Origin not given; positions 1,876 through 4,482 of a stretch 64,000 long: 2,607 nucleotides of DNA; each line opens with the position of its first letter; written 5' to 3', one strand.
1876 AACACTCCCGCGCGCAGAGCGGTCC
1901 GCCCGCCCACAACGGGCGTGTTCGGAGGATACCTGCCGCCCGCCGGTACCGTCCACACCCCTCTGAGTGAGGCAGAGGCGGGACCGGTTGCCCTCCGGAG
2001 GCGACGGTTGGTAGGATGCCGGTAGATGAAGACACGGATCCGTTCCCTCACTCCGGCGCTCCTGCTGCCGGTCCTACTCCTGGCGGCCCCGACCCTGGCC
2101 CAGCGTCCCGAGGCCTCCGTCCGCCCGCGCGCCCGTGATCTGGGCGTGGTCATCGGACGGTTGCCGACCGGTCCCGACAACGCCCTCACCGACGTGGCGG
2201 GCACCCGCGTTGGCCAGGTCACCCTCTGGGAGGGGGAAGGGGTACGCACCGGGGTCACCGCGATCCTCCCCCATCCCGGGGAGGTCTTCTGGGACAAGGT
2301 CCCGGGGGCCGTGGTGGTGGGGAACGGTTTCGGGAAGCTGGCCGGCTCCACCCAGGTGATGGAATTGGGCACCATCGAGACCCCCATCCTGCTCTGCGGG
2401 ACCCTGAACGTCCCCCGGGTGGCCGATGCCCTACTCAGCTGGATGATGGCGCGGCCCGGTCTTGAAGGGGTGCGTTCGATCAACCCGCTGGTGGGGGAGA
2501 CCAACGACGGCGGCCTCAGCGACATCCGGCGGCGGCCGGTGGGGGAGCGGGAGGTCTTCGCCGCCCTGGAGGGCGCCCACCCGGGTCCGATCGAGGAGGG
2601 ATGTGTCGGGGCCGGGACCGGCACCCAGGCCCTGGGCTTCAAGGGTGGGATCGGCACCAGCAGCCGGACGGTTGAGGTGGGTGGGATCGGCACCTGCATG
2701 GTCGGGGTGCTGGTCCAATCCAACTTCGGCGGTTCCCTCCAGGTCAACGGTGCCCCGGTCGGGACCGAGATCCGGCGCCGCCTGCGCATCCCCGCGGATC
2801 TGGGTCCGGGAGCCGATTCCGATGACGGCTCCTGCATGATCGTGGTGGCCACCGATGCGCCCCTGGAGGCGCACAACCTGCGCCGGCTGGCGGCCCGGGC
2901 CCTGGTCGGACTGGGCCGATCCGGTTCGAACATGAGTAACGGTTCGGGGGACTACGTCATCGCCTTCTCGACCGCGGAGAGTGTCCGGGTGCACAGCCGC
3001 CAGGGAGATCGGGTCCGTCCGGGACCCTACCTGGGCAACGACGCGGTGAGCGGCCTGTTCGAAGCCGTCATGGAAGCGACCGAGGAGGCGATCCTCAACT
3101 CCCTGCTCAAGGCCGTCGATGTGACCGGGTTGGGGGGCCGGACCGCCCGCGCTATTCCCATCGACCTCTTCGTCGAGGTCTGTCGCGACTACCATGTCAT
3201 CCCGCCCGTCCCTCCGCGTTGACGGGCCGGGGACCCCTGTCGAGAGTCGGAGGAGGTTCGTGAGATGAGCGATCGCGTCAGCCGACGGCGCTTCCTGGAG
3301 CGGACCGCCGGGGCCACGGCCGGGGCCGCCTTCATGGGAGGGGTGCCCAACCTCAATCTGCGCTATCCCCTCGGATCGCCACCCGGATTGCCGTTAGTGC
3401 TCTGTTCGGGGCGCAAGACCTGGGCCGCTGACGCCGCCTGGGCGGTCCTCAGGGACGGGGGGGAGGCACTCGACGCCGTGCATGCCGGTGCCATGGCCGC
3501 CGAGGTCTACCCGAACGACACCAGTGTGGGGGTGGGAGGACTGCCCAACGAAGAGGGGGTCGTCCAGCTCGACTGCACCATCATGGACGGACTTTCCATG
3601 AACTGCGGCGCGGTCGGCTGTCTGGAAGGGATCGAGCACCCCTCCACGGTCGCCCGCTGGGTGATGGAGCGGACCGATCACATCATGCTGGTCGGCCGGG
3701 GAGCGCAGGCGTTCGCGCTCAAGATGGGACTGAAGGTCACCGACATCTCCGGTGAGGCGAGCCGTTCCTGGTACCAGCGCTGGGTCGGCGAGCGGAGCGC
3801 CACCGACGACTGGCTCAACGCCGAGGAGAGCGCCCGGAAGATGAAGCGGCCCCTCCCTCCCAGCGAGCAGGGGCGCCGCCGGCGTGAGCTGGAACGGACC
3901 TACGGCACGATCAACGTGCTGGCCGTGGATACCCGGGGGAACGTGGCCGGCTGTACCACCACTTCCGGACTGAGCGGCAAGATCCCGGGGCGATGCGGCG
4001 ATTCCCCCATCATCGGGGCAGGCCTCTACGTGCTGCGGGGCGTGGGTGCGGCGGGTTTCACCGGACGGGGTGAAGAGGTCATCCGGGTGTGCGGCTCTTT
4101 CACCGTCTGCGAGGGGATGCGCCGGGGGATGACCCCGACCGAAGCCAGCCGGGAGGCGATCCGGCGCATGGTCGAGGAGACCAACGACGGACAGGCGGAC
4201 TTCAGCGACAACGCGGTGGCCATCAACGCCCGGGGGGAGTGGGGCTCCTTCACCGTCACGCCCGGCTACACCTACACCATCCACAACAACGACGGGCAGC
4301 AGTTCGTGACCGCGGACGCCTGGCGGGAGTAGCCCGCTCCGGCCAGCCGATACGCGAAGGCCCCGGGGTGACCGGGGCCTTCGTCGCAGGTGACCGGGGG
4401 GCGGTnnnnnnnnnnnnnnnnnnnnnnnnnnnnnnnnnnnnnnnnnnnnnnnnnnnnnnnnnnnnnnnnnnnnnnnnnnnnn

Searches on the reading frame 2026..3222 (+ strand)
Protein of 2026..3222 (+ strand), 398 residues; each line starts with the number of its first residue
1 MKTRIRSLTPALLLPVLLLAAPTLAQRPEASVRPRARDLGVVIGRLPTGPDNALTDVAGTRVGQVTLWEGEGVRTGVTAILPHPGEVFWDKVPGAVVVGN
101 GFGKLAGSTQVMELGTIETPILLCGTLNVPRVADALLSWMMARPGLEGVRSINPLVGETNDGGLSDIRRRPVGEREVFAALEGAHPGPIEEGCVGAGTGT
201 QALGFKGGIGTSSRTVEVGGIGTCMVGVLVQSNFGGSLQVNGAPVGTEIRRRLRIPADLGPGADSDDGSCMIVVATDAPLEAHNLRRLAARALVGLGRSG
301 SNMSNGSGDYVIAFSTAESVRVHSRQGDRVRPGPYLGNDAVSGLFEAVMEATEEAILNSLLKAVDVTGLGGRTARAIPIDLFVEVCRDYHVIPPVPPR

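Call 4: search_protein_families(library=pfam, proteins=[window:2026-3222:+], max_evalue=0.1)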
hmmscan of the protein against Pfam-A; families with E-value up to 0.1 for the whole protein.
window:2026-3222:+ (398 aa): 1 family
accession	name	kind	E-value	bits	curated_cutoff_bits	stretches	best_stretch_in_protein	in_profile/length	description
PF03576.19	Peptidase_S58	-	2.8e-106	355.9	23.9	1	52-373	1-306/307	Peptidase family S58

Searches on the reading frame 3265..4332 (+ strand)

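Call 4: search_protein_families(library=pfam, proteins=[window:3265-4332:+], max_evalue=0.1)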
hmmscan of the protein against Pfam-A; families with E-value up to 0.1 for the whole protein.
window:3265-4332:+ (355 aa): 2 families
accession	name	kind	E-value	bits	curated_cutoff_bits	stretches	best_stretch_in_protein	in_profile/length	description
PF01112.23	Asparaginase_2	-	4.6e-63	213.6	27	1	54-345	29-303/309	Asparaginase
PF01019.26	G_glu_transpept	-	0.021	14.1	27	0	61-92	3-33/512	Gamma-glutamyltranspeptidase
